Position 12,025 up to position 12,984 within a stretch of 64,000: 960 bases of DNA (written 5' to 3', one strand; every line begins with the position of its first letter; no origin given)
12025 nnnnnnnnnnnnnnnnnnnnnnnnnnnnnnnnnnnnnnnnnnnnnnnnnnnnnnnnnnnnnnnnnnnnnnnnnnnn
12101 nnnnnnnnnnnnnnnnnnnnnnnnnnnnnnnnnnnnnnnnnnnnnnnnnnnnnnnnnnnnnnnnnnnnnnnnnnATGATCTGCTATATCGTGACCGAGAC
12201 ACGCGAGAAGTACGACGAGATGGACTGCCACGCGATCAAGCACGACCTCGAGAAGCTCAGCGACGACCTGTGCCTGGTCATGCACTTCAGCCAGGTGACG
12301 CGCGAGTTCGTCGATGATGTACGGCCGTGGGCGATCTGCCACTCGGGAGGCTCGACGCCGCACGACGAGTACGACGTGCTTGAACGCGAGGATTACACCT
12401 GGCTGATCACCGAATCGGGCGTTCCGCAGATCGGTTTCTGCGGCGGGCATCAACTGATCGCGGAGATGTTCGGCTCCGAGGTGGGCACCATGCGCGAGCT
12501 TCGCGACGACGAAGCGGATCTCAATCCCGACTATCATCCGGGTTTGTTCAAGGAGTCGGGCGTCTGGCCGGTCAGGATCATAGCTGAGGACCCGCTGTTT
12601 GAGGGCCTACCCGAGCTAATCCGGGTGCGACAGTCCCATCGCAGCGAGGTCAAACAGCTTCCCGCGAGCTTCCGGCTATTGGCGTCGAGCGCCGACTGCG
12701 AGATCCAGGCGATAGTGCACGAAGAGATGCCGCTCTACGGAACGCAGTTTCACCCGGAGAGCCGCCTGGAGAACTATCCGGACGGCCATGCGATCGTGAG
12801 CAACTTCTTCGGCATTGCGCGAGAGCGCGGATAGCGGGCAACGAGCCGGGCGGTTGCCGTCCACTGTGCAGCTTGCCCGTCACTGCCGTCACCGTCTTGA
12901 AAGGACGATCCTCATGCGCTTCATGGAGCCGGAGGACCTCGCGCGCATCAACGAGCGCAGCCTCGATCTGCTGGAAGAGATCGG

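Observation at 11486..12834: Tandem amidotransferase paralogs with near-identical 5' ~170 nt but diverged 3' two-thirds (partial gene conversion or recent duplication)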

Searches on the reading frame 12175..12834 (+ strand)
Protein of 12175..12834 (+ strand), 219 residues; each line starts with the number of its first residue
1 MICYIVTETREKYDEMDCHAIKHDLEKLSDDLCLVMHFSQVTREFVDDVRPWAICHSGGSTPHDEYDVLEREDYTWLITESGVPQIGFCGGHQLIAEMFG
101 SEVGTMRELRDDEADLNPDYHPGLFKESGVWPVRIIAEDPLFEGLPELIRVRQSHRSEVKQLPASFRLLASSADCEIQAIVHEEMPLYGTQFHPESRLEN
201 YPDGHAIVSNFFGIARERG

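Call 4: search_protein_families(library=pfam, proteins=[window:12175-12834:+], max_evalue=0.01)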
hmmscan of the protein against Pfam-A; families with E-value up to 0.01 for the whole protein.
window:12175-12834:+ (219 aa): 2 families
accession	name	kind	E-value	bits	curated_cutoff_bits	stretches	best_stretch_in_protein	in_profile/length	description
PF00117.34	GATase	-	1.3e-23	84.1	22.8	1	20-212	12-187/190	Glutamine amidotransferase class-I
PF07722.19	Peptidase_C26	-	7.8e-09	36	20.5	1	78-195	101-219/219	Peptidase C26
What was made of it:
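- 12175..12834 (+): Gene B: canonical-motif GATase-fold paralog, 219 aa (SGG loop, GFCGGHQ, HPE). It is the copy that exists alone in related genomes. PF00117 E=1.3e-23 (call 4).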

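Call 5: search_protein_families(library=ncbifam, proteins=[window:12175-12834:+], max_evalue=0.01)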
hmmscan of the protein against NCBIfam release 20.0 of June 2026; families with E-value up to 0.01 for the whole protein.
window:12175-12834:+ (219 aa): 26 families (the best 25 are shown)
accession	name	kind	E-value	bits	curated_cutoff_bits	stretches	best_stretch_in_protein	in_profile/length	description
NF001975.0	PRK00758.1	equivalog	3.8e-29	101.6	198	1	18-217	14-184/185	GMP synthase subunit A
TIGR00888.1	guaA_Nterm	equivalog_domain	1.2e-26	93.3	172.15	1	40-213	31-182/188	glutamine-hydrolyzing GMP synthase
NF000848.1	PRK00074.1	equivalog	5.3e-16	58.3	400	1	39-212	30-184/512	glutamine-hydrolyzing GMP synthase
NF006562.0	PRK09065.1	equivalog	1.8e-14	53.8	205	1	76-196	82-190/242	glutamine amidotransferase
NF011201.0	PRK14607.1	equivalog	1.8e-14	53.3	670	1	141-217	115-191/534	bifunctional anthranilate synthase component II/anthranilate phosphoribosyltransferase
TIGR01815.1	TrpE-clade3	equivalog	1.6e-12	46.2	739.15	1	40-199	549-691/717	anthranilate synthase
NF005946.0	PRK08007.1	equivalog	2.5e-12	46.7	332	1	36-212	29-185/187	aminodeoxychorismate synthase component 2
NF005367.0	PRK06895.1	equivalog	2.9e-12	46.9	265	1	86-212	76-186/190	anthranilate synthase component II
NF005799.0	PRK07649.1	equivalog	5.1e-12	45.7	327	2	141-212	114-185/195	aminodeoxychorismate/anthranilate synthase component II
NF010081.0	PRK13566.1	equivalog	1.5e-11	43.3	645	1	44-216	565-721/729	anthranilate synthase component I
NF005743.0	PRK07567.1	equivalog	2e-11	43.6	264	1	137-197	134-193/245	glutamine amidotransferase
NF005849.0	PRK07765.1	equivalog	3e-11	43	308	1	141-213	118-190/219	aminodeoxychorismate/anthranilate synthase component II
TIGR00566.1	trpG_papA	subfamily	1.8e-10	40.9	121.05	1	153-212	130-190/192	glutamine amidotransferase of anthranilate synthase or aminodeoxychorismate synthase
NF005271.0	PRK06774.1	equivalog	1.8e-09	37.3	340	1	82-212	72-189/191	aminodeoxychorismate synthase component II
NF041322.1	Anth_synII_Halo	equivalog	2e-09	37.4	320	1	140-212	114-187/190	anthranilate synthase component II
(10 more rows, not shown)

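Call 6: find_homologous_proteins(query=window:12175-12831:+)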
Query window:12175-12831:+ (219 aa): 728 proteins with E <= 0.001 among 907 candidates; the best 120 are listed.
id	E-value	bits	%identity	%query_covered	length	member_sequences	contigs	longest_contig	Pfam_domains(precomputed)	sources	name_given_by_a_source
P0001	8.1e-149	511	100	100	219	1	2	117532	PF07722.20,PF00117.35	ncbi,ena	-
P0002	2.9e-130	451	85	100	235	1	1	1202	PF07722.20,PF00117.35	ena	-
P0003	1.3e-129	448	85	100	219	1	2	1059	PF07722.20,PF00117.35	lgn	-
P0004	1.9e-126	438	83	100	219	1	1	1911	PF07722.20,PF00117.35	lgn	-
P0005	7.1e-126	436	83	100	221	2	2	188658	PF07722.20,PF00117.35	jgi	jgi:GMP synthase-like glutamine amidotransferase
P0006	1.2e-125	436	82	100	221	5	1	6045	PF07722.20,PF00117.35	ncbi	ncbi:MAG: glutamine amidotransferase-related protein [Armatimonadota bacterium]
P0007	2.0e-125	435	83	100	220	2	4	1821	PF07722.20,PF00117.35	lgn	-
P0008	4.0e-125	434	83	99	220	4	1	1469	PF07722.20,PF00117.35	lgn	-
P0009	6.4e-125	433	81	100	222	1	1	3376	PF07722.20,PF00117.35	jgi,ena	-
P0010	7.0e-125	433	81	100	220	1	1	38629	PF07722.20,PF00117.35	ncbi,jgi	-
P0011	1.6e-119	415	78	100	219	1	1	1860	PF07722.20,PF00117.35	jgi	jgi:GMP synthase-like glutamine amidotransferase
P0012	4.2e-119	414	78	100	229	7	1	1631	PF07722.20,PF00117.35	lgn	-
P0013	1.8e-118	412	79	100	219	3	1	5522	PF07722.20,PF00117.35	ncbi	-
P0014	9.5e-118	410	78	100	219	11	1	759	PF07722.20,PF00117.35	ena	-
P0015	8.7e-117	406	77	100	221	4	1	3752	PF07722.20,PF00117.35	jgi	jgi:GMP synthase-like glutamine amidotransferase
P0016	2.6e-116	405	77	100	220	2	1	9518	PF07722.20,PF00117.35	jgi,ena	-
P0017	9.8e-111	387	75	99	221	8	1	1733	PF07722.20,PF00117.35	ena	-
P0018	1.7e-107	376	72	100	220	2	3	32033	PF07722.20,PF00117.35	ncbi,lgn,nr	ncbi:MAG: gamma-glutamyl-gamma-aminobutyrate hydrolase family protein [Armatimonadota bacterium]|nr:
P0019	1.1e-105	370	74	99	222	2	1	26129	PF07722.20,PF00117.35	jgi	-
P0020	3.2e-105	369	74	99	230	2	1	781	PF07722.20,PF00117.35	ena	-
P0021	1.2e-104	367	72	99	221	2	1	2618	PF07722.20,PF00117.35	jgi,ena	-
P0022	3.2e-103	362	70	99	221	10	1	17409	PF07722.20,PF00117.35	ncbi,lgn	ncbi:MAG: gamma-glutamyl-gamma-aminobutyrate hydrolase family protein [Armatimonadota bacterium]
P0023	4.8e-102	358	68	100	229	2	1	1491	PF00117.35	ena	-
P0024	5.1e-100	352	69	100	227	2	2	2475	PF07722.20,PF00117.35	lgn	-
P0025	1.2e-99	350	69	99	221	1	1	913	PF07722.20,PF00117.35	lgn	-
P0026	2.0e-99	350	69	100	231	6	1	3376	PF00117.35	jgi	-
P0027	3.6e-96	339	66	100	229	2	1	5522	PF00117.35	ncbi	-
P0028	5.9e-95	335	65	100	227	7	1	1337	PF00117.35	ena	-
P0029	2.4e-94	333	63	100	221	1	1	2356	PF00117.35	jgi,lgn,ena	-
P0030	5.8e-93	329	62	100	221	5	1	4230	PF07722.20,PF00117.35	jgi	-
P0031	2.1e-92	327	65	99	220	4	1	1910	PF07722.20,PF00117.35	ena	-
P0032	2.8e-92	326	63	100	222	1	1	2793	PF07722.20,PF00117.35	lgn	-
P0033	1.9e-91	324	64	99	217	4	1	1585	PF07722.20,PF00117.35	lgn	-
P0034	2.5e-91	323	63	100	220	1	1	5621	PF07722.20,PF00117.35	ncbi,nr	ncbi:MAG: gamma-glutamyl-gamma-aminobutyrate hydrolase family protein [Armatimonadetes bacterium]|nr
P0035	9.6e-89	315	63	100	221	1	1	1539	PF00117.35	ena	-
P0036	8.6e-88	312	61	100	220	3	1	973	PF07722.20,PF00117.35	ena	-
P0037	1.6e-87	311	62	99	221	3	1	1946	PF07722.20,PF00117.35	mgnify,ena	mgnify:CR=1 FL=1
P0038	4.7e-85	303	57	99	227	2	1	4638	PF07722.20,PF00117.35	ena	-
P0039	1.6e-84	301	60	99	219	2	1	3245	PF07722.20,PF00117.35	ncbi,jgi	-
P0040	2.3e-84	300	60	99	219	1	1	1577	PF07722.20,PF00117.35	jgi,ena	-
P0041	9.7e-80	285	56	99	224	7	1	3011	PF07722.20,PF00117.35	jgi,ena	-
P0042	2.6e-78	281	57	99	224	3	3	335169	PF07722.20,PF00117.35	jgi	jgi:GMP synthase-like glutamine amidotransferase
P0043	1.6e-77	278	55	100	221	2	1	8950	PF07722.20,PF00117.35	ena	-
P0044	3.9e-77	277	54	100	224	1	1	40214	PF07722.20,PF00117.35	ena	-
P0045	7.9e-77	276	58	99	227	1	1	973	PF07722.20,PF00117.35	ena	-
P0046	1.6e-76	275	55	99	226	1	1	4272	PF07722.20,PF00117.35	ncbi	-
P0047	6.1e-76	273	56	99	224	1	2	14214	PF07722.20,PF00117.35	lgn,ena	-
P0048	1.4e-75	272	56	99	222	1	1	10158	PF07722.20,PF00117.35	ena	-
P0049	4.7e-75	270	55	99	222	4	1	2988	PF07722.20,PF00117.35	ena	-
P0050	7.4e-75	269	55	99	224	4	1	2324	PF07722.20,PF00117.35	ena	-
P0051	2.1e-74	268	56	99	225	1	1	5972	PF07722.20,PF00117.35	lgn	-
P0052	2.9e-74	267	55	100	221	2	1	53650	PF07722.20,PF00117.35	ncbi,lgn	-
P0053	3.4e-74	267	52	100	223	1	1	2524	PF07722.20,PF00117.35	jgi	jgi:GMP synthase-like glutamine amidotransferase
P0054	8.5e-74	266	51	99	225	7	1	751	PF07722.20,PF00117.35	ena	-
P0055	1.6e-73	265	57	99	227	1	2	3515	PF07722.20,PF00117.35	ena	-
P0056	1.8e-73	265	55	96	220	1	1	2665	PF07722.20,PF00117.35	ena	-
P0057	3.9e-73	264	53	99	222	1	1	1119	PF07722.20,PF00117.35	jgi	jgi:GMP synthase (glutamine-hydrolysing)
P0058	1.5e-72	262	52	99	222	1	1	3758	PF07722.20,PF00117.35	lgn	-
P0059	2.3e-72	261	50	99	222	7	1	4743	PF07722.20,PF00117.35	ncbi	ncbi:MAG: glutamine amidotransferase-related protein [Candidatus Poribacteria bacterium]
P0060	4.5e-72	260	54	100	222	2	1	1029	PF07722.20,PF00117.35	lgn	-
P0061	5.4e-72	260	53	99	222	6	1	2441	PF07722.20,PF00117.35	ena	-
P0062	8.3e-72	259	54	99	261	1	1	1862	PF07722.20,PF00117.35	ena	-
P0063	1.5e-71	259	53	99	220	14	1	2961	PF07722.20,PF00117.35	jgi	jgi:GMP synthase-like glutamine amidotransferase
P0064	4.4e-71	257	54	99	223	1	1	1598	PF07722.20,PF00117.35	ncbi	-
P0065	6.5e-71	256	52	99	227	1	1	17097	PF07722.20,PF00117.35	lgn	-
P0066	1.7e-70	255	53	99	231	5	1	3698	PF07722.20,PF00117.35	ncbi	-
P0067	3.2e-70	254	52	99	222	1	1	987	PF07722.20,PF00117.35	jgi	-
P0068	7.4e-70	253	51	99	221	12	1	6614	PF07722.20,PF00117.35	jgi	jgi:GMP synthase-like glutamine amidotransferase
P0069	7.9e-70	253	53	99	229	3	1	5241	PF07722.20,PF00117.35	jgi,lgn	jgi:GMP synthase (glutamine-hydrolysing)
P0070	8.0e-70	253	52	100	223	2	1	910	PF07722.20,PF00117.35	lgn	-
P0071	9.2e-70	253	51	99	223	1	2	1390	PF07722.20,PF00117.35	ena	-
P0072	9.8e-70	253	51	99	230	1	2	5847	PF07722.20,PF00117.35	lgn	-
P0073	1.5e-69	252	53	99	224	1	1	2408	PF07722.20,PF00117.35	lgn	-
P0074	1.9e-69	252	54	100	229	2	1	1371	PF07722.20,PF00117.35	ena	-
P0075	3.4e-69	251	51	100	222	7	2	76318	PF07722.20,PF00117.35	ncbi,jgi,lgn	jgi:GMP synthase-like glutamine amidotransferase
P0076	5.3e-69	250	52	99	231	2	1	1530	PF07722.20,PF00117.35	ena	-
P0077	6.5e-69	250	53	100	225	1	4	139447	PF07722.20,PF00117.35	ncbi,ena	-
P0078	1.6e-68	249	50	100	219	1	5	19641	PF07722.20,PF00117.35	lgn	-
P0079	3.9e-68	247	51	100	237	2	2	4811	PF07722.20,PF00117.35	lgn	-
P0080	4.1e-68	247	53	99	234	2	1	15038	PF07722.20,PF00117.35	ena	-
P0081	6.4e-68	247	50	100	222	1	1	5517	PF07722.20,PF00117.35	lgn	-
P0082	1.1e-67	246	52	99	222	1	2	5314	PF07722.20,PF00117.35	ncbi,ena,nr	ncbi:MAG: Aminodeoxychorismate/anthranilate synthase component 2 [bacterium ADurb.Bin429]|nr:MAG: Am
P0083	1.3e-67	246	52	97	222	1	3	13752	PF07722.20,PF00117.35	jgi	jgi:GMP synthase (glutamine-hydrolysing)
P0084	1.5e-67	245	51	99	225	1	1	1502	PF00117.35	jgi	-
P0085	1.5e-67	245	52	100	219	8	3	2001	PF07722.20,PF00117.35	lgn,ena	-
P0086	1.5e-67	245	50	100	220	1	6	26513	PF07722.20,PF00117.35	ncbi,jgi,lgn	jgi:GMP synthase-like glutamine amidotransferase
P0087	1.9e-67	245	50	100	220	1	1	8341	PF07722.20,PF00117.35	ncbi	-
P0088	2.0e-67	245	53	99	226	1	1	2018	PF07722.20,PF00117.35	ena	-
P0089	2.5e-67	245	50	100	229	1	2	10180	PF07722.20,PF00117.35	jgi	jgi:GMP synthase (glutamine-hydrolysing)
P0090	2.7e-67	245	52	99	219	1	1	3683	PF07722.20,PF00117.35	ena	-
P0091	5.1e-67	244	50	100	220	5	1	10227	PF07722.20,PF00117.35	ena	-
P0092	7.1e-67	243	51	100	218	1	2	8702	PF07722.20,PF00117.35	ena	-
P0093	7.3e-67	243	50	99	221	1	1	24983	PF07722.20,PF00117.35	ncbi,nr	ncbi:hypothetical protein GF312_12365 [Candidatus Poribacteria bacterium]|nr:hypothetical protein [C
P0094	1.1e-66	243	53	99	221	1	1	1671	PF07722.20,PF00117.35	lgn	-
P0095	2.0e-66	242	52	99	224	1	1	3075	PF07722.20,PF00117.35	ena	-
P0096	2.1e-66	242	51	100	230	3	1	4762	PF07722.20,PF00117.35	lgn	-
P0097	2.2e-66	242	51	99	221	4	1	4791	PF07722.20,PF00117.35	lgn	-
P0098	2.3e-66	242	50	99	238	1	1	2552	PF07722.20,PF00117.35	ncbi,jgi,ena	jgi:GMP synthase (glutamine-hydrolysing)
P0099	3.8e-66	241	50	100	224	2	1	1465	PF07722.20,PF00117.35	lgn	-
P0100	4.3e-66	241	51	100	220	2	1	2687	PF07722.20,PF00117.35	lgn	-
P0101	5.2e-66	240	47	99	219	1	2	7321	PF07722.20,PF00117.35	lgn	-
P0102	5.6e-66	240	50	100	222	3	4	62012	PF07722.20,PF00117.35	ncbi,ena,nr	ncbi:MAG TPA: gamma-glutamyl-gamma-aminobutyrate hydrolase family protein [bacterium]|nr:gamma-gluta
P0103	7.3e-66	240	51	99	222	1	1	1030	PF07722.20,PF00117.35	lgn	-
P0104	7.5e-66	240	49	98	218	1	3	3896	PF07722.20,PF00117.35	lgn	-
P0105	8.6e-66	240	49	100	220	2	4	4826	PF07722.20,PF00117.35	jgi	jgi:GMP synthase (glutamine-hydrolysing)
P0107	1.1e-65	239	48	100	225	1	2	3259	PF07722.20,PF00117.35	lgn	-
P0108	1.4e-65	239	49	100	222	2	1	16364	PF07722.20,PF00117.35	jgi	jgi:GMP synthase-like glutamine amidotransferase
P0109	1.6e-65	239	52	99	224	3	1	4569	PF07722.20,PF00117.35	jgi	-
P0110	1.8e-65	239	48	100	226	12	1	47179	PF07722.20,PF00117.35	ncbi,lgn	-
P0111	1.9e-65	239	52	99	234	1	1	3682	PF07722.20,PF00117.35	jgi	jgi:GMP synthase-like glutamine amidotransferase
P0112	2.4e-65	238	49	99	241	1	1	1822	PF07722.20,PF00117.35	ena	-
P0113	2.9e-65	238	52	99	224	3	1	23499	PF07722.20,PF00117.35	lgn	-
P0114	3.5e-65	238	51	99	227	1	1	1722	PF07722.20,PF00117.35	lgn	-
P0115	3.7e-65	238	51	99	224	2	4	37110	PF07722.20,PF00117.35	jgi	jgi:GMP synthase (glutamine-hydrolysing)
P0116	4.3e-65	237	50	99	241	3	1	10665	PF07722.20,PF00117.35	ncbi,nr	ncbi:MAG TPA: gamma-glutamyl-gamma-aminobutyrate hydrolase family protein [Armatimonadota bacterium]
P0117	4.4e-65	237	51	100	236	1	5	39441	PF07722.20,PF00117.35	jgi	jgi:GMP synthase-like glutamine amidotransferase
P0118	5.1e-65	237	51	99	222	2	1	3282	PF07722.20,PF00117.35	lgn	-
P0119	5.4e-65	237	51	99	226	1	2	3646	PF07722.20,PF00117.35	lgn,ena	-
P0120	8.0e-65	237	49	99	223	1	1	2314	PF07722.20,PF00117.35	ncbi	-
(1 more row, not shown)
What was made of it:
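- Closest known: Peptidase C26 / gamma-glutamyl-GABA hydrolase. Same: Several database sources label homologs this way (call 6).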

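Call 7: find_encoding_contigs(protein=window:12175-12831:+, flank=10000, max_places=10)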
Protein window:12175-12831:+ (219 aa): 2 contigs read that carry it; 2 places shown.
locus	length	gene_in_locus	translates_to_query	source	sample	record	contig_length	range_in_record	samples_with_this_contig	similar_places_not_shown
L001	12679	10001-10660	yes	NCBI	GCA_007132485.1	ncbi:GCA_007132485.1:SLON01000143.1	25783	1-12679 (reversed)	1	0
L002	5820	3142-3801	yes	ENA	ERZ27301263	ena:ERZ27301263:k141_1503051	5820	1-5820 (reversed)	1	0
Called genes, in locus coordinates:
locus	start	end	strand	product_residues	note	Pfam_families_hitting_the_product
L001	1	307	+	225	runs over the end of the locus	PF14512:TM1586_NiRdase (faint), PF00881:Nitroreductase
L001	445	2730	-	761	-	-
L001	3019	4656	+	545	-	PF02776:TPP_enzyme_N, PF00205:TPP_enzyme_M, PF02775:TPP_enzyme_C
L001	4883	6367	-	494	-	PF00884:Sulfatase, PF01663:Phosphodiest (faint), PF02995:DUF229 (weak), PF16347:SGSH_C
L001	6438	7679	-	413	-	PF01041:DegT_DnrJ_EryC1, PF00155:Aminotran_1_2, PF01212:Beta_elim_lyase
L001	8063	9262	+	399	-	-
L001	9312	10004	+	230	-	PF00117:GATase, PF07722:Peptidase_C26 (weak)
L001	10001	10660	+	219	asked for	PF00117:GATase, PF07722:Peptidase_C26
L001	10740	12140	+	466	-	PF06253:MTTB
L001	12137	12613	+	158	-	PF11292:DUF3093 (faint)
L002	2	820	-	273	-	?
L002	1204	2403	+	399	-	-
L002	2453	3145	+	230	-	PF00117:GATase, PF07722:Peptidase_C26 (weak)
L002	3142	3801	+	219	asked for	PF00117:GATase, PF07722:Peptidase_C26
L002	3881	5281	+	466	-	PF06253:MTTB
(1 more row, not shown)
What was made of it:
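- Closest known: GMP synthase subunit A. Different: The neighbours are a beta-propeller and an MttB homolog (calls 4, 7).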

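Call 13: find_related_loci(query=A1, collection=genome_contigs, flank=6000)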
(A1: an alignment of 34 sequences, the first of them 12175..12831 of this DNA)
Query A1 (219 aa) in genome_contigs; peptide patterns used: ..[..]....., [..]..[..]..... (x = any residue, [..] = any of these).
600 stretches matched a pattern (row limit reached: there are more); 490 encode a relative of the query (tblastn E <= 1e-3); the best 80 are kept; 80 distinct loci.
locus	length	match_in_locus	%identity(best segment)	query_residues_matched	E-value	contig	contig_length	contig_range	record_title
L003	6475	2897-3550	49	1-218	3e-68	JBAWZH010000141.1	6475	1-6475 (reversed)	MAG: bacterium isolate ELA110 MAG110_141, whole genome shotgun sequence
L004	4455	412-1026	44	22-218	3e-48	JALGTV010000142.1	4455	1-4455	MAG: Candidatus Zipacnadia bacterium isolate Meg22_1012_Bin_287 Meg22_1012_Bin_287_scaffold_69677, whole genome shotgun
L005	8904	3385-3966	41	21-217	1e-43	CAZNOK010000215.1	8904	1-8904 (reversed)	MAG TPA_asm: uncultured Verrucomicrobiota bacterium isolate SRP098346_co1_451 genome assembly, contig: NODE_10445_length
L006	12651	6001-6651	34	18-215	3e-33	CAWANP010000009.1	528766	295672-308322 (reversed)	MAG: uncultured Chloroflexia bacterium isolate MFD03804.bin.1.93 genome assembly, contig: contig_37008, whole genome sho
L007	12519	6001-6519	33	25-215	5e-28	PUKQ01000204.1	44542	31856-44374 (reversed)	MAG: Syntrophomonadaceae bacterium isolate B1Sed10_75 B1-Sed10-C495, whole genome shotgun sequence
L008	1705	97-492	39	44-195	1e-24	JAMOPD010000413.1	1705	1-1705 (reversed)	MAG: Thermococcaceae archaeon isolate 4559-240_metabat1_scaf2bin.019 4559-240_scaffold_9276_c2, whole genome shotgun seq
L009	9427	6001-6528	29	19-218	8e-21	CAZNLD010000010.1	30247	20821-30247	MAG TPA_asm: Candidatus Undinarchaeota archaeon isolate SRP141376_co1_318 genome assembly, contig: NODE_3510_length_3024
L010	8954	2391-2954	31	3-212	6e-20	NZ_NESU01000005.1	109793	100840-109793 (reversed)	Helicobacter sp. TUL H.caesarodunum_S15_Contig05, whole genome shotgun sequence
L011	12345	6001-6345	36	83-216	3e-19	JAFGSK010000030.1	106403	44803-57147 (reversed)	MAG: candidate division WOR-3 bacterium isolate Zod_Metabat.887 k87_4147165, whole genome shotgun sequence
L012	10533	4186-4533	33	83-214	5e-19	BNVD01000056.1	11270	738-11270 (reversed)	Spirochaetia bacterium MS502-67 DNA, sequence056, whole genome shotgun sequence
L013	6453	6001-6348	37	83-214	5e-19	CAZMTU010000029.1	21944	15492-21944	MAG TPA_asm: uncultured Lachnospiraceae bacterium isolate SRP222994_co1_502 genome assembly, contig: NODE_4816_length_21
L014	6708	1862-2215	33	75-215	2e-18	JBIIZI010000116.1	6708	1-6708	MAG: Crocinitomicaceae bacterium isolate ME2006-05-15D7_3300044846_group2_bin207 Rohwer_bin731_scaffold_13849_c1, whole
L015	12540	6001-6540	29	11-212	3e-18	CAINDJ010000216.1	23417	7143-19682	MAG: uncultured beta proteobacterium isolate A14_bin-1242 genome assembly, contig: bin-1242:216/508, whole genome shotgu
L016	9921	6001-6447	30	53-218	6e-18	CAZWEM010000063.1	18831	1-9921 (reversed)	MAG TPA_asm: uncultured archaeon isolate binchicken_co94_320 genome assembly, contig: NODE_4040_length_18831_cov_8.16611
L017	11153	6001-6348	34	83-214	5e-18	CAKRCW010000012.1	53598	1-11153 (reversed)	MAG: uncultured Lachnospiraceae bacterium isolate REFINED_METABAT215_TOP10_CONTIGS_1500_ASSEMBLY_K77_MERGED__Hadza_MoBio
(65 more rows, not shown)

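Call 14: find_related_loci(query=A1, collection=metagenome_contigs, flank=6000)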
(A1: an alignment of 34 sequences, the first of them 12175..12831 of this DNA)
Query A1 (219 aa) in metagenome_contigs; peptide patterns used: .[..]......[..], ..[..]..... (x = any residue, [..] = any of these).
600 stretches matched a pattern (row limit reached: there are more); 379 encode a relative of the query (tblastn E <= 1e-3); the best 80 are kept; 80 distinct loci.
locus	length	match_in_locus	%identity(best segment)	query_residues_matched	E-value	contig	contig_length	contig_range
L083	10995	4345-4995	51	1-216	5e-75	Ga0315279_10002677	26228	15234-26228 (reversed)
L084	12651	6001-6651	51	1-217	5e-75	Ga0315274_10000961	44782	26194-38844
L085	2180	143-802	51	1-218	5e-76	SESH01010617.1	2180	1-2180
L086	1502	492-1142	51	1-217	4e-76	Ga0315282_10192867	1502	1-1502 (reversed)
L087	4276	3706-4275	54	1-190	4e-68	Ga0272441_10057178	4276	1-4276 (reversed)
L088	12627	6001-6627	47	1-212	2e-61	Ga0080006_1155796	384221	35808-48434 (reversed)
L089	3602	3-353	78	103-219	1e-56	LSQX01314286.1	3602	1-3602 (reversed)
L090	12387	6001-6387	36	72-219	3e-22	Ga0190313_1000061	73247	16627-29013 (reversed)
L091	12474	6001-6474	35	36-214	1e-19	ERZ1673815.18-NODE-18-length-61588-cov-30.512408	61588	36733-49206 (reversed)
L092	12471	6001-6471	31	33-212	3e-18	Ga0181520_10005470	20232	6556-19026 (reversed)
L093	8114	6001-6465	35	36-211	4e-18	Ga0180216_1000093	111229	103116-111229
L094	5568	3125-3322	55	151-216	8e-18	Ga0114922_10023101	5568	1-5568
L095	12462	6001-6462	35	44-219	8e-18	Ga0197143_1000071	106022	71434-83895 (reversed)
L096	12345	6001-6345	37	78-211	1e-17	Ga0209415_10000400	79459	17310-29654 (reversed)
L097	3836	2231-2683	32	46-211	2e-17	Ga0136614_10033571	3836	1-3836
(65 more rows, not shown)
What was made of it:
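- Tried and rejected: The find_related_loci scans of genome_contigs and metagenome_contigs (calls 13, 14) were swamped by generic GATases, because the back-translated patterns were the universal motifs.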

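Call 15: find_encoding_contigs(protein=P0013, flank=6000, max_places=3)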
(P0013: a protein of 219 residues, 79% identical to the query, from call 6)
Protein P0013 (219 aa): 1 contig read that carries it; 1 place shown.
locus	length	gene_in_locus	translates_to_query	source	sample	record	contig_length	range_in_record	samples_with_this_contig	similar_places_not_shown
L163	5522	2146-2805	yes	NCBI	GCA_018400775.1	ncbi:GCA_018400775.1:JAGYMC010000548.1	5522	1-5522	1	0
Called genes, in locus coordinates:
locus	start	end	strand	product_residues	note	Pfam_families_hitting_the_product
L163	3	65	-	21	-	?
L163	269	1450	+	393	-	-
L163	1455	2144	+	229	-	PF00117:GATase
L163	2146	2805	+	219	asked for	PF00117:GATase, PF07722:Peptidase_C26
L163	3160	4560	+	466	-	PF06253:MTTB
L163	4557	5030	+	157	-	-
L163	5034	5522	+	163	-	?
